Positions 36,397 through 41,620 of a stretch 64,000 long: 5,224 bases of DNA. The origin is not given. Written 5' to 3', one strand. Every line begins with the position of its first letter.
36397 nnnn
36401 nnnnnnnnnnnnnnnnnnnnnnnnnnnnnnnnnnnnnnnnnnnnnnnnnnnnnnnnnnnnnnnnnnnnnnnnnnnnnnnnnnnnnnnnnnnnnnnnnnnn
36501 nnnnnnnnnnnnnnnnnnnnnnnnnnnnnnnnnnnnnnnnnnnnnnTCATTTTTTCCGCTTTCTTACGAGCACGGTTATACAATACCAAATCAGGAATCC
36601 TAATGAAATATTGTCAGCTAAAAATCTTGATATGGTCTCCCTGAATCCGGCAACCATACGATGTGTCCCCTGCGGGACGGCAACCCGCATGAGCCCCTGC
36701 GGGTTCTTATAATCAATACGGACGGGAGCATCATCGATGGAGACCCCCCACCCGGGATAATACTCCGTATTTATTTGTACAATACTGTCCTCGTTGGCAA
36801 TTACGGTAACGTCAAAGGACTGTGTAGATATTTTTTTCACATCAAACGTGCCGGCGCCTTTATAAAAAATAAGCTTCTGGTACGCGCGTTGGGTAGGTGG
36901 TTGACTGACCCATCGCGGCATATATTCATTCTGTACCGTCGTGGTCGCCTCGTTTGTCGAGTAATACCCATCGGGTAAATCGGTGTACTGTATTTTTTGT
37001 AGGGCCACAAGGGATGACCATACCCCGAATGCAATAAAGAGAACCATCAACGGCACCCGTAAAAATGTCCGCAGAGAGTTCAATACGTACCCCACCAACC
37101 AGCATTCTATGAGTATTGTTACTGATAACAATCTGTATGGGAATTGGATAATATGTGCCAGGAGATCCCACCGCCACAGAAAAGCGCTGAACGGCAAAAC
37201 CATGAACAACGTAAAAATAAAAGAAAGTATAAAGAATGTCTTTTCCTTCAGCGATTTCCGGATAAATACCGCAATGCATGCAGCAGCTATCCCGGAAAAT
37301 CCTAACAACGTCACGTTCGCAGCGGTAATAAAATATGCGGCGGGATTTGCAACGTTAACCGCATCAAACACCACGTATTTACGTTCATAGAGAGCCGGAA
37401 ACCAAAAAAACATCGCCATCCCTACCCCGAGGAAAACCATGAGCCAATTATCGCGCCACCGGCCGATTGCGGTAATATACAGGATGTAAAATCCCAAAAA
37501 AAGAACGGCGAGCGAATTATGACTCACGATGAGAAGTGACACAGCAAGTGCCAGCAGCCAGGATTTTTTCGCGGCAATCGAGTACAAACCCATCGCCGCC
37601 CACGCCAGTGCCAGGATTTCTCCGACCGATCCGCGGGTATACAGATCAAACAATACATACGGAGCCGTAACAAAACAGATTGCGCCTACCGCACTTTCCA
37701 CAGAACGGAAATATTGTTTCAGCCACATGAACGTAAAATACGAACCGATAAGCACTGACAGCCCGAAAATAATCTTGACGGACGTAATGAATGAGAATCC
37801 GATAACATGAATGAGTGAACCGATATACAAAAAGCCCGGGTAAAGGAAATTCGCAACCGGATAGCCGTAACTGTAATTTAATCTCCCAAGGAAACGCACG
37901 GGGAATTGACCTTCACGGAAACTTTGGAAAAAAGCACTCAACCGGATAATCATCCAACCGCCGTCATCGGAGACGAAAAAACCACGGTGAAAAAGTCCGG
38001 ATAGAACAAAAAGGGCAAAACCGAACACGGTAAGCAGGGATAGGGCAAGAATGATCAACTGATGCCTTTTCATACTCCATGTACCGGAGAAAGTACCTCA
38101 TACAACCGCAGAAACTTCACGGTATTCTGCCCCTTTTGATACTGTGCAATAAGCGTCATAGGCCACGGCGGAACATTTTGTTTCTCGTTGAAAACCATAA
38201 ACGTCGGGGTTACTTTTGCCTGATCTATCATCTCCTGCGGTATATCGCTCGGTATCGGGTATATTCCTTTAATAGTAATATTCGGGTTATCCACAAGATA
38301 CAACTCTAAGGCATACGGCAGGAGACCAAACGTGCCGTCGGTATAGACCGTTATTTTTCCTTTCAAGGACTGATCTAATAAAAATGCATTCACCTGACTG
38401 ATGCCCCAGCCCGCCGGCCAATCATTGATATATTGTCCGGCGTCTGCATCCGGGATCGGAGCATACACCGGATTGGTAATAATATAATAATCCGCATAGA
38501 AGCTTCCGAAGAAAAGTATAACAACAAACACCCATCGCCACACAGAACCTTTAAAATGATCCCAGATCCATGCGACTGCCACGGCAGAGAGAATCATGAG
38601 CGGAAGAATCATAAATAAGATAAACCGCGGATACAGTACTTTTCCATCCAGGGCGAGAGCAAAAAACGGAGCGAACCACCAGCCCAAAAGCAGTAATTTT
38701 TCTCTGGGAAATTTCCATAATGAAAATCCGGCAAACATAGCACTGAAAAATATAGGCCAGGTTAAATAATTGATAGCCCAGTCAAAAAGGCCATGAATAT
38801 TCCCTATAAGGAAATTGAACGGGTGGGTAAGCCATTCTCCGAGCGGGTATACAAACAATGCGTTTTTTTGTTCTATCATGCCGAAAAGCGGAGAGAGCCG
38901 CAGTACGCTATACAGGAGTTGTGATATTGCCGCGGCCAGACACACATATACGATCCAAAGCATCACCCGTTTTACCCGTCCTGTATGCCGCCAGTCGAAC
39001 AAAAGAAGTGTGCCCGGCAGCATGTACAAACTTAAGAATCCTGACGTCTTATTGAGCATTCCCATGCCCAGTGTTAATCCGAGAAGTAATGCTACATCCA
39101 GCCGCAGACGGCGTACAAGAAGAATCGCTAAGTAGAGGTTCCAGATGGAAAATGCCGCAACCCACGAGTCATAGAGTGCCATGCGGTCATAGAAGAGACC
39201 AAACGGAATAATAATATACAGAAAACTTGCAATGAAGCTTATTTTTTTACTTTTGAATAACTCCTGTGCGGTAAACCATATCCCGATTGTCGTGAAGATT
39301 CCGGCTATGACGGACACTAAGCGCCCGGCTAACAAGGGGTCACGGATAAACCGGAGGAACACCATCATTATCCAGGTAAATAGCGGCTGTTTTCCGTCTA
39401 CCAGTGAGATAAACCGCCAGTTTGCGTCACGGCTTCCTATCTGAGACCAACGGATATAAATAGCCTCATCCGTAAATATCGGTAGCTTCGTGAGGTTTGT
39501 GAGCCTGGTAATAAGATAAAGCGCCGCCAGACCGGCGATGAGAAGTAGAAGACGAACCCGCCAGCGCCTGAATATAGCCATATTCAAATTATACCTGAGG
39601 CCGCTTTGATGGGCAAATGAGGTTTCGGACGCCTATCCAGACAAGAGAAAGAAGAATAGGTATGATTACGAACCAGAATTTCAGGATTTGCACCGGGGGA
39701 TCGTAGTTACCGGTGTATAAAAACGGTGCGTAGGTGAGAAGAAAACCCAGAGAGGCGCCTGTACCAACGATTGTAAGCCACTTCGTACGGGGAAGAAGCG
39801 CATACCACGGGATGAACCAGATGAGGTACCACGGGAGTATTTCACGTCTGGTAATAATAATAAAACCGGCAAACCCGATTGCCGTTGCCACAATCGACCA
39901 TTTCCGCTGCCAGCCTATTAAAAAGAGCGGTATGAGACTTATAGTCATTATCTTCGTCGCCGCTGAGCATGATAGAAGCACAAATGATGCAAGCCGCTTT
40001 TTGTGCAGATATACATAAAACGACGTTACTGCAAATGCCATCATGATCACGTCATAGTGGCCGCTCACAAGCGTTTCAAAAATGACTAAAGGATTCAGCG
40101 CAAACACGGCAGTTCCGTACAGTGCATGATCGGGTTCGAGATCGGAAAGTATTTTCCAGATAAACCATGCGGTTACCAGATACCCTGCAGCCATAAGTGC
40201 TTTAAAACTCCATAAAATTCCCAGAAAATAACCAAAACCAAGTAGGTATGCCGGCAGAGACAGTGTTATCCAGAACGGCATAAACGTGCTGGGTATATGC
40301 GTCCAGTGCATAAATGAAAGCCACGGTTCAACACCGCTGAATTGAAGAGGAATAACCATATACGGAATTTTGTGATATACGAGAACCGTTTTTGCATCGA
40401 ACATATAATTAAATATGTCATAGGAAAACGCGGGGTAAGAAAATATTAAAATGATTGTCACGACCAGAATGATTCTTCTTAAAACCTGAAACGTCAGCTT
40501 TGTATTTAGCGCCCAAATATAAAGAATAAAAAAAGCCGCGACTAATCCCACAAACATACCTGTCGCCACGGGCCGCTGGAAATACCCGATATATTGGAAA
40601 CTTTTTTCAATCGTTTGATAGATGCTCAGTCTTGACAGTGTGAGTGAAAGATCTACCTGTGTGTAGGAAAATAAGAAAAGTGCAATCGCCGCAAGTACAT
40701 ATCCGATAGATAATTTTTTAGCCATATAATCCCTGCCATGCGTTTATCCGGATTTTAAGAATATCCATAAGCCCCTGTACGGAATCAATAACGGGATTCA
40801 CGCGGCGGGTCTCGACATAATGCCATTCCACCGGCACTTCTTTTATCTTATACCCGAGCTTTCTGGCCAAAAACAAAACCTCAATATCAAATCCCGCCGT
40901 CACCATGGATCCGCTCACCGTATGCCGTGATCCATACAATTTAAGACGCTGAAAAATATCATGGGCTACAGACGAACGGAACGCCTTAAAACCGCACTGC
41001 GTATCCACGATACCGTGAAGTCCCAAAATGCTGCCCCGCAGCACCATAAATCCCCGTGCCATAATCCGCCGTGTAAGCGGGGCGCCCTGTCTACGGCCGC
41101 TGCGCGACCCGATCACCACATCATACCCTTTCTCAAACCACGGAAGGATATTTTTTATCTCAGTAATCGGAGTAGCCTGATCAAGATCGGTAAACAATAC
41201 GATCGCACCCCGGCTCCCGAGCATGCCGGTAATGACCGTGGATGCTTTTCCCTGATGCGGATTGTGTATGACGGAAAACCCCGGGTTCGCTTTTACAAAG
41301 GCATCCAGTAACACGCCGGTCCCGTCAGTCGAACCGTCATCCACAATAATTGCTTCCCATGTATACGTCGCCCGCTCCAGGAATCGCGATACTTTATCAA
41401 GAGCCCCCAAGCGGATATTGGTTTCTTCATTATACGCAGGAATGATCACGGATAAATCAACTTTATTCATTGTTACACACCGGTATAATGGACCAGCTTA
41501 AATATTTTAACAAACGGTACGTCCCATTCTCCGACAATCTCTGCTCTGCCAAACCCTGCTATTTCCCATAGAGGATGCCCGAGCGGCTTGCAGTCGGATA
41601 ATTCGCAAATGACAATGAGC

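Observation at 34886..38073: An expanded PF10131-type ('PTPS-related') membrane protein family embedded as a candidate new GT-C clade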

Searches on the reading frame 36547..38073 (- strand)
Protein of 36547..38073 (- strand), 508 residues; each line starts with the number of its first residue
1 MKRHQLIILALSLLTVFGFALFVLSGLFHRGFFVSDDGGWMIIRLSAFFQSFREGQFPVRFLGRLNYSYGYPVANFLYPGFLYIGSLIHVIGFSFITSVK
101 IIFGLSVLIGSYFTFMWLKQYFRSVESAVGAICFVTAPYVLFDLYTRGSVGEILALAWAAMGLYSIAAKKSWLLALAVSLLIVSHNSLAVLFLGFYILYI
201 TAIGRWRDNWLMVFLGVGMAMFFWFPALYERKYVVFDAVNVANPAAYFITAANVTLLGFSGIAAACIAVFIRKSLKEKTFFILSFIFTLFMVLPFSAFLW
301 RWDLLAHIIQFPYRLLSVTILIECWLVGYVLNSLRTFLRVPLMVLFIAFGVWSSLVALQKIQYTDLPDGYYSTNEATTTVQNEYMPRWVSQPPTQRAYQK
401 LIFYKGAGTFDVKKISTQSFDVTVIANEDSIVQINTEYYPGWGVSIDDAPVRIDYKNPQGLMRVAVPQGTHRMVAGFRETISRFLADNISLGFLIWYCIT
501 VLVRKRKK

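Call 4: search_protein_families(library=pfam, proteins=[window:36547-38073:-], max_evalue=0.01)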
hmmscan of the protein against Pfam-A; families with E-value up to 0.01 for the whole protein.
window:36547-38073:- (508 aa): 0 families

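Call 5: search_protein_families(library=ncbifam, proteins=[window:36547-38073:-], max_evalue=0.01)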
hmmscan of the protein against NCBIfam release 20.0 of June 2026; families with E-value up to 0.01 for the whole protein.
window:36547-38073:- (508 aa): 0 families

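Call 29: find_homologous_proteins(query=window:36547-38073:-)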
Query window:36547-38073:- (508 aa): 1026 proteins with E <= 0.001 among 8000 candidates; the best 120 are listed.
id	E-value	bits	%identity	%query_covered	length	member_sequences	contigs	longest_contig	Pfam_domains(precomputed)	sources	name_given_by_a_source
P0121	0.0e+0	1132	100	100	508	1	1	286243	-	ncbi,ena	-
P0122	1.1e-282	957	84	100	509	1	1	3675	-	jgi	jgi:hypothetical protein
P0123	1.3e-279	946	83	100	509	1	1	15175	-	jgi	jgi:hypothetical protein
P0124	1.3e-266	904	80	100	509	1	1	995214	-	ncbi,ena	-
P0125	7.4e-265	898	80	98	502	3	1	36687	-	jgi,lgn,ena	-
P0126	2.9e-260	883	78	100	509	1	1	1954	-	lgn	-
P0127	4.1e-259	879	78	100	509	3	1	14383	-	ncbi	-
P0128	2.5e-257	873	78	98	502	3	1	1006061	-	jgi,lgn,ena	jgi:hypothetical protein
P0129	1.5e-254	864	76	100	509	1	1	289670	-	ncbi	-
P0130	1.1e-253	861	75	100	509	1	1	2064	-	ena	-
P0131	1.4e-250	851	75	100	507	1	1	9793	-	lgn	-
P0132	7.0e-247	838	74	100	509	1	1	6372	-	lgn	-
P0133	1.6e-245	834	72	100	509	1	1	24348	-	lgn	-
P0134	1.7e-244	831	72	100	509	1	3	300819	-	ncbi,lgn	-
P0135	6.9e-241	819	72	100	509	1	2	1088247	-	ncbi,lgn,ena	-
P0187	1.4e-146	508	50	93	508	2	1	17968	PF10131.16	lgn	-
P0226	1.8e-138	481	48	100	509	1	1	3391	PF10131.16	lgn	-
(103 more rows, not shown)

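Call 31: find_encoding_contigs(protein=P0121, flank=10000, max_places=2)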
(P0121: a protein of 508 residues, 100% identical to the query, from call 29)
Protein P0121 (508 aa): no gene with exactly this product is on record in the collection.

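Call 39: search_protein_families(library=pfam, alignment_id=A2, max_evalue=0.01)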
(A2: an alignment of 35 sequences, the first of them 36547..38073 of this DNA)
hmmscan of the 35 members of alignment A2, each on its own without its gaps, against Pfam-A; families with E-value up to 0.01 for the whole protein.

A. member 1, window:36547-38073:- (508 aa): 0 families

B. families by the number of members that match (of 35 scanned): 3 families
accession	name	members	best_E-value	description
PF09586.16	YfhO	6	7.7e-05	Bacterial membrane protein YfhO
PF10131.15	PTPS_related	3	2.8e-06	6-pyruvoyl-tetrahydropterin synthase related domain; membrane protein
PF11038.14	DGF-1_5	1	0.0018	Dispersed gene family protein 1, region 4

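Call 42: predict_structure(alignment_id=A2)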
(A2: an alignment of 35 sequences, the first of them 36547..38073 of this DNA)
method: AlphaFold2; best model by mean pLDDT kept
length: 508 residues; sequences in the alignment: 35
mean_pLDDT: 88.4   pTM: 0.88
mean pLDDT of the five models: 88.4, 87.5, 87.0, 84.1, 83.2
residues with pLDDT >= 90: 322; 70-90: 137; 50-70: 47; < 50: 2
segments of 3 or more residues with pLDDT < 50: none
pLDDT, mean of each block of 10 residues (from residue 1): 86 97 93 79 84 72 64 62 92 92 97 98 97 97 92 96 96 96 91 97 93 95 81 67 79 91 96 90 97 92 83 94 98 94 96 94 80 52 75 80 95 86 96 90 93 92 96 89 88 97 82
secondary structure, 60 per line:
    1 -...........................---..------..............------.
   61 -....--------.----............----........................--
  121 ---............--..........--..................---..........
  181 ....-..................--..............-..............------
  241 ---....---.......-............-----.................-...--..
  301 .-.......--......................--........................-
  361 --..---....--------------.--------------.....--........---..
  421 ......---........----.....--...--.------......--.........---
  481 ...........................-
elements in order: H2-28 H40-53 H62-65 H79-90 H95-118 H124-135 H138-147 H150-167 H171-184 H186-203 H206-219 H221-233 H244-247 H251-257 H259-270 H276-292 H303-309 H312-333 H336-359 H368-371 E401-405 E408-415 E419-426 E430-437 E442-446 E449-451 E461-466 E469-477 H481-507

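Call 45: fold_search(model_id=the predicted structure, library=pdb)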
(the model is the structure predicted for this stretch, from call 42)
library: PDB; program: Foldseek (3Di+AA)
matches with E <= 10: 386; with E <= 0.001: 9
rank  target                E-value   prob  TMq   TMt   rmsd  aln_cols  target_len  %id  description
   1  6w98_A                5.5e-05  1.00  0.47  0.20   7.1       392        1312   15  Single-Particle Cryo-EM Structure of Arabinofuranosyltransferase AftD from Mycobacteria (released 2020-05-13)
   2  8age_A                7.5e-05  1.00  0.43  0.36   8.4       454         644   13  Structure of yeast oligosaccharylransferase complex with acceptor peptide bound (released 2022-12-07)
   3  5f15                  1.3e-04  1.00  0.44  0.41   7.5       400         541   15  Crystal Structure of ArnT from Cupriavidus metallidurans bound to Undecaprenyl phosphate (released 2016-02-17)
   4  7oci_F                1.8e-04  1.00  0.47  0.38  10.3       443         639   13  Cryo-EM structure of yeast Ost6p containing oligosaccharyltransferase complex (released 2022-02-16)
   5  6wby                  2.9e-04  1.00  0.46  0.20   6.6       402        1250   14  Single-Particle Cryo-EM Structure of Arabinofuranosyltransferase AftD from Mycobacteria, Mutant R1389S Class 2 (released 2020-05-13)
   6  6ftg_5                3.4e-04  1.00  0.42  0.34  13.8       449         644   16  Subtomogram average of OST-containing ribosome-translocon complexes from canine rough microsomal membranes (released 2018-03-21)
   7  6s7t_A                3.7e-04  1.00  0.43  0.33   9.5       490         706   14  Cryo-EM structure of human oligosaccharyltransferase complex OST-B (released 2019-12-18)
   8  9s6t_A                7.3e-04  1.00  0.42  0.44  15.8       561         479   13  Ternary cryo-EM structure of chicken ALG12 with Dol25-PP-GlcNAc2Man7, Dol25-P-Man, and Fab (released 2026-03-18)
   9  3wak                  7.6e-04  1.00  0.39  0.25  10.4       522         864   11  Crystal structure of the Archaeoglobus fulgidus oligosaccharyltransferase (O29867_ARCFU) in the apo form (released 2013-10-30)
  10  6s7o_A                1.2e-03  1.00  0.41  0.33  10.4       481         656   13  Cryo-EM structure of human oligosaccharyltransferase complex OST-A (released 2019-12-18)
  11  6c26_A                1.5e-03  1.00  0.43  0.35  10.6       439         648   14  The Cryo-EM structure of a eukaryotic oligosaccharyl transferase complex (released 2018-01-31)
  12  6gxc_A                1.7e-03  1.00  0.40  0.30  10.0       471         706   12  Bacterial oligosaccharyltransferase PglB in complex with an inhibitory peptide and a reactive lipid-linked oligosaccha (released 2018-11-14)
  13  5ogl_A                2.5e-03  1.00  0.35  0.27  12.5       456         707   13  Structure of bacterial oligosaccharyltransferase PglB in complex with an acceptor peptide and an lipid-linked oligosac (released 2017-10-25)
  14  8agc_A                3.2e-03  1.00  0.40  0.30  10.1       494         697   14  Structure of yeast oligosaccharylransferase complex with lipid-linked oligosaccharide and non-acceptor peptide bound (released 2022-12-07)
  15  8if8_C                3.8e-03  1.00  0.42  0.36  13.2       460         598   12  Arabinosyltransferase AftA (released 2023-05-31)
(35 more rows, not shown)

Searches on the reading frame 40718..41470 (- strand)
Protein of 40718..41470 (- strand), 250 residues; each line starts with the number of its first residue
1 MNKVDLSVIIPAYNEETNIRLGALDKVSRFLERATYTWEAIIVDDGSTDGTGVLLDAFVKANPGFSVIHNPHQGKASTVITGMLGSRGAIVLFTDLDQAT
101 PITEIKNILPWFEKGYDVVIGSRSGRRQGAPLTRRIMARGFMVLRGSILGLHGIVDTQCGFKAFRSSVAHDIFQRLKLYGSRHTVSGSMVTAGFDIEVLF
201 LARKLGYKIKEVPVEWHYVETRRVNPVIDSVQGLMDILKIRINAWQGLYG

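Call 4: search_protein_families(library=pfam, proteins=[window:40718-41470:-], max_evalue=0.01)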
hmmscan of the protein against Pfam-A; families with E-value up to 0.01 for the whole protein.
window:40718-41470:- (250 aa): 2 families
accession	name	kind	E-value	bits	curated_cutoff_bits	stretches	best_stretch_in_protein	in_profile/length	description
PF00535.33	Glycos_transf_2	-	1.4e-24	87.3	23.3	1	7-173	1-168/168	Glycosyl transferase family 2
PF10111.15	Glyco_tranf_2_2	-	0.0041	17.1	27.3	1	7-99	1-93/276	Glycosyltransferase like family 2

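Call 58: search_solved_structures(query=window:40718-41470:-, max_evalue=0.001)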
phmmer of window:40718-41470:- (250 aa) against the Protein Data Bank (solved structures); distinct sequences matched with E-value up to 0.001: 10.
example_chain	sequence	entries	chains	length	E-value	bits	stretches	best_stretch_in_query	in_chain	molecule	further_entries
5mlz_A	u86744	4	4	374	5.7e-12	48.7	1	4-171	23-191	Dolichol monophosphate mannose synthase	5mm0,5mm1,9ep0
9bhc_C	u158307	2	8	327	1e-10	44.6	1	6-166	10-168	Undecaprenyl-phosphate 4-deoxy-4-formamido-L-arabinose transferase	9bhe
8vxh_A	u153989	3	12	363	1.3e-10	44.2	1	6-166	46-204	Undecaprenyl-phosphate 4-deoxy-4-formamido-L-arabinose transferase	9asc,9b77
9hwj_A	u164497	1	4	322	3.4e-10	42.9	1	6-130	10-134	Undecaprenyl-phosphate 4-deoxy-4-formamido-L-arabinose transferase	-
5eke_A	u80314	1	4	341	4.4e-10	42.5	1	4-147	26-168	Uncharacterized glycosyltransferase sll0501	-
5ekp_C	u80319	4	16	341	4.5e-10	42.5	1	4-147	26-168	Uncharacterized glycosyltransferase sll0501 | Glycosyltransferase sll0501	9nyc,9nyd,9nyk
9nye_A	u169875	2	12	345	4.6e-10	42.5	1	4-147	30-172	Glycosyltransferase sll0501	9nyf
5hea_A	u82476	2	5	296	6.9e-07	32.1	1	6-100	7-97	Putative glycosyltransferase (GalT1)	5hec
6yv7_B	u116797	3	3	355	1.5e-05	27.7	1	6-113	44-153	Glycosyl transferase, family 2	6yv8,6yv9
6yv7_A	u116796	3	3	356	1.5e-05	27.7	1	6-113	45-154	Glycosyl transferase, family 2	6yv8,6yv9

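Call 82: search_protein_families(library=ncbifam, proteins=[window:40718-41470:-], max_evalue=0.0001)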
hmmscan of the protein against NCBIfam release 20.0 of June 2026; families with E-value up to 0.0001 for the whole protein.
window:40718-41470:- (250 aa): 13 families
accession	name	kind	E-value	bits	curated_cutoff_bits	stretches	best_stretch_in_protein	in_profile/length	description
NF047588.1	GlcsyltransPgfSStrep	equivalog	5.6e-17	61.9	500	1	5-179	2-173/308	glycosyltransferase PgfS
NF041391.1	DPhHxTase_Halo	equivalog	7e-16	57.8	375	1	12-239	3-203/213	dolichyl-phosphate hexose transferase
NF007986.1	PRK10714.1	equivalog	2.5e-14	53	529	1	5-172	7-172/316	undecaprenyl-phosphate 4-deoxy-4-formamido-L-arabinose transferase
TIGR03937.1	PgaC_IcaA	equivalog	4.6e-12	45.6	422.3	1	6-98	47-136/407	poly-beta-1,6-N-acetyl-D-glucosamine synthase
NF041875.1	EPS_EpsD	equivalog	9.6e-12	44.9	370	1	6-119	1-111/325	exopolysaccharide biosynthesis glycosyltransferase EpsD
NF007482.0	PRK10073.1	equivalog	3.8e-10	39.3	423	1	3-99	5-97/334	glycosyltransferase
TIGR04283.1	glyco_like_mftF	equivalog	4.6e-10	39.5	182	1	6-109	1-94/221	TIGR04283 family arsenosugar biosynthesis glycosyltransferase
NF058614.1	PPMAGASynPpgS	equivalog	6.6e-10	38.8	370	1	5-236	1-218/226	polyprenyl-phospho-N-acetylgalactosaminyl synthase PpgS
NF038302.1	EPS_HpsE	equivalog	1e-08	34.6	300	1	4-99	1-98/307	hormogonium polysaccharide biosynthesis glycosyltransferase HpsE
TIGR04182.1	glyco_TIGR04182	equivalog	2.7e-08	33.6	325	1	5-237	1-214/293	S-layer glycoprotein N-glycosyltransferase AglJ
NF047683.1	TeichurnBiosyTuaG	equivalog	2.1e-07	30.9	400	1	4-99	6-98/252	teichuronic acid biosynthesis protein TuaG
NF010496.0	PRK13915.1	equivalog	1.8e-06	27.2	262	1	4-101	31-130/307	glucosyl-3-phosphoglycerate synthase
TIGR03965.1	mycofact_glyco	equivalog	1.2e-05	24.4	280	1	5-112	75-179/467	mycofactocin biosynthesis glycosyltransferase MftF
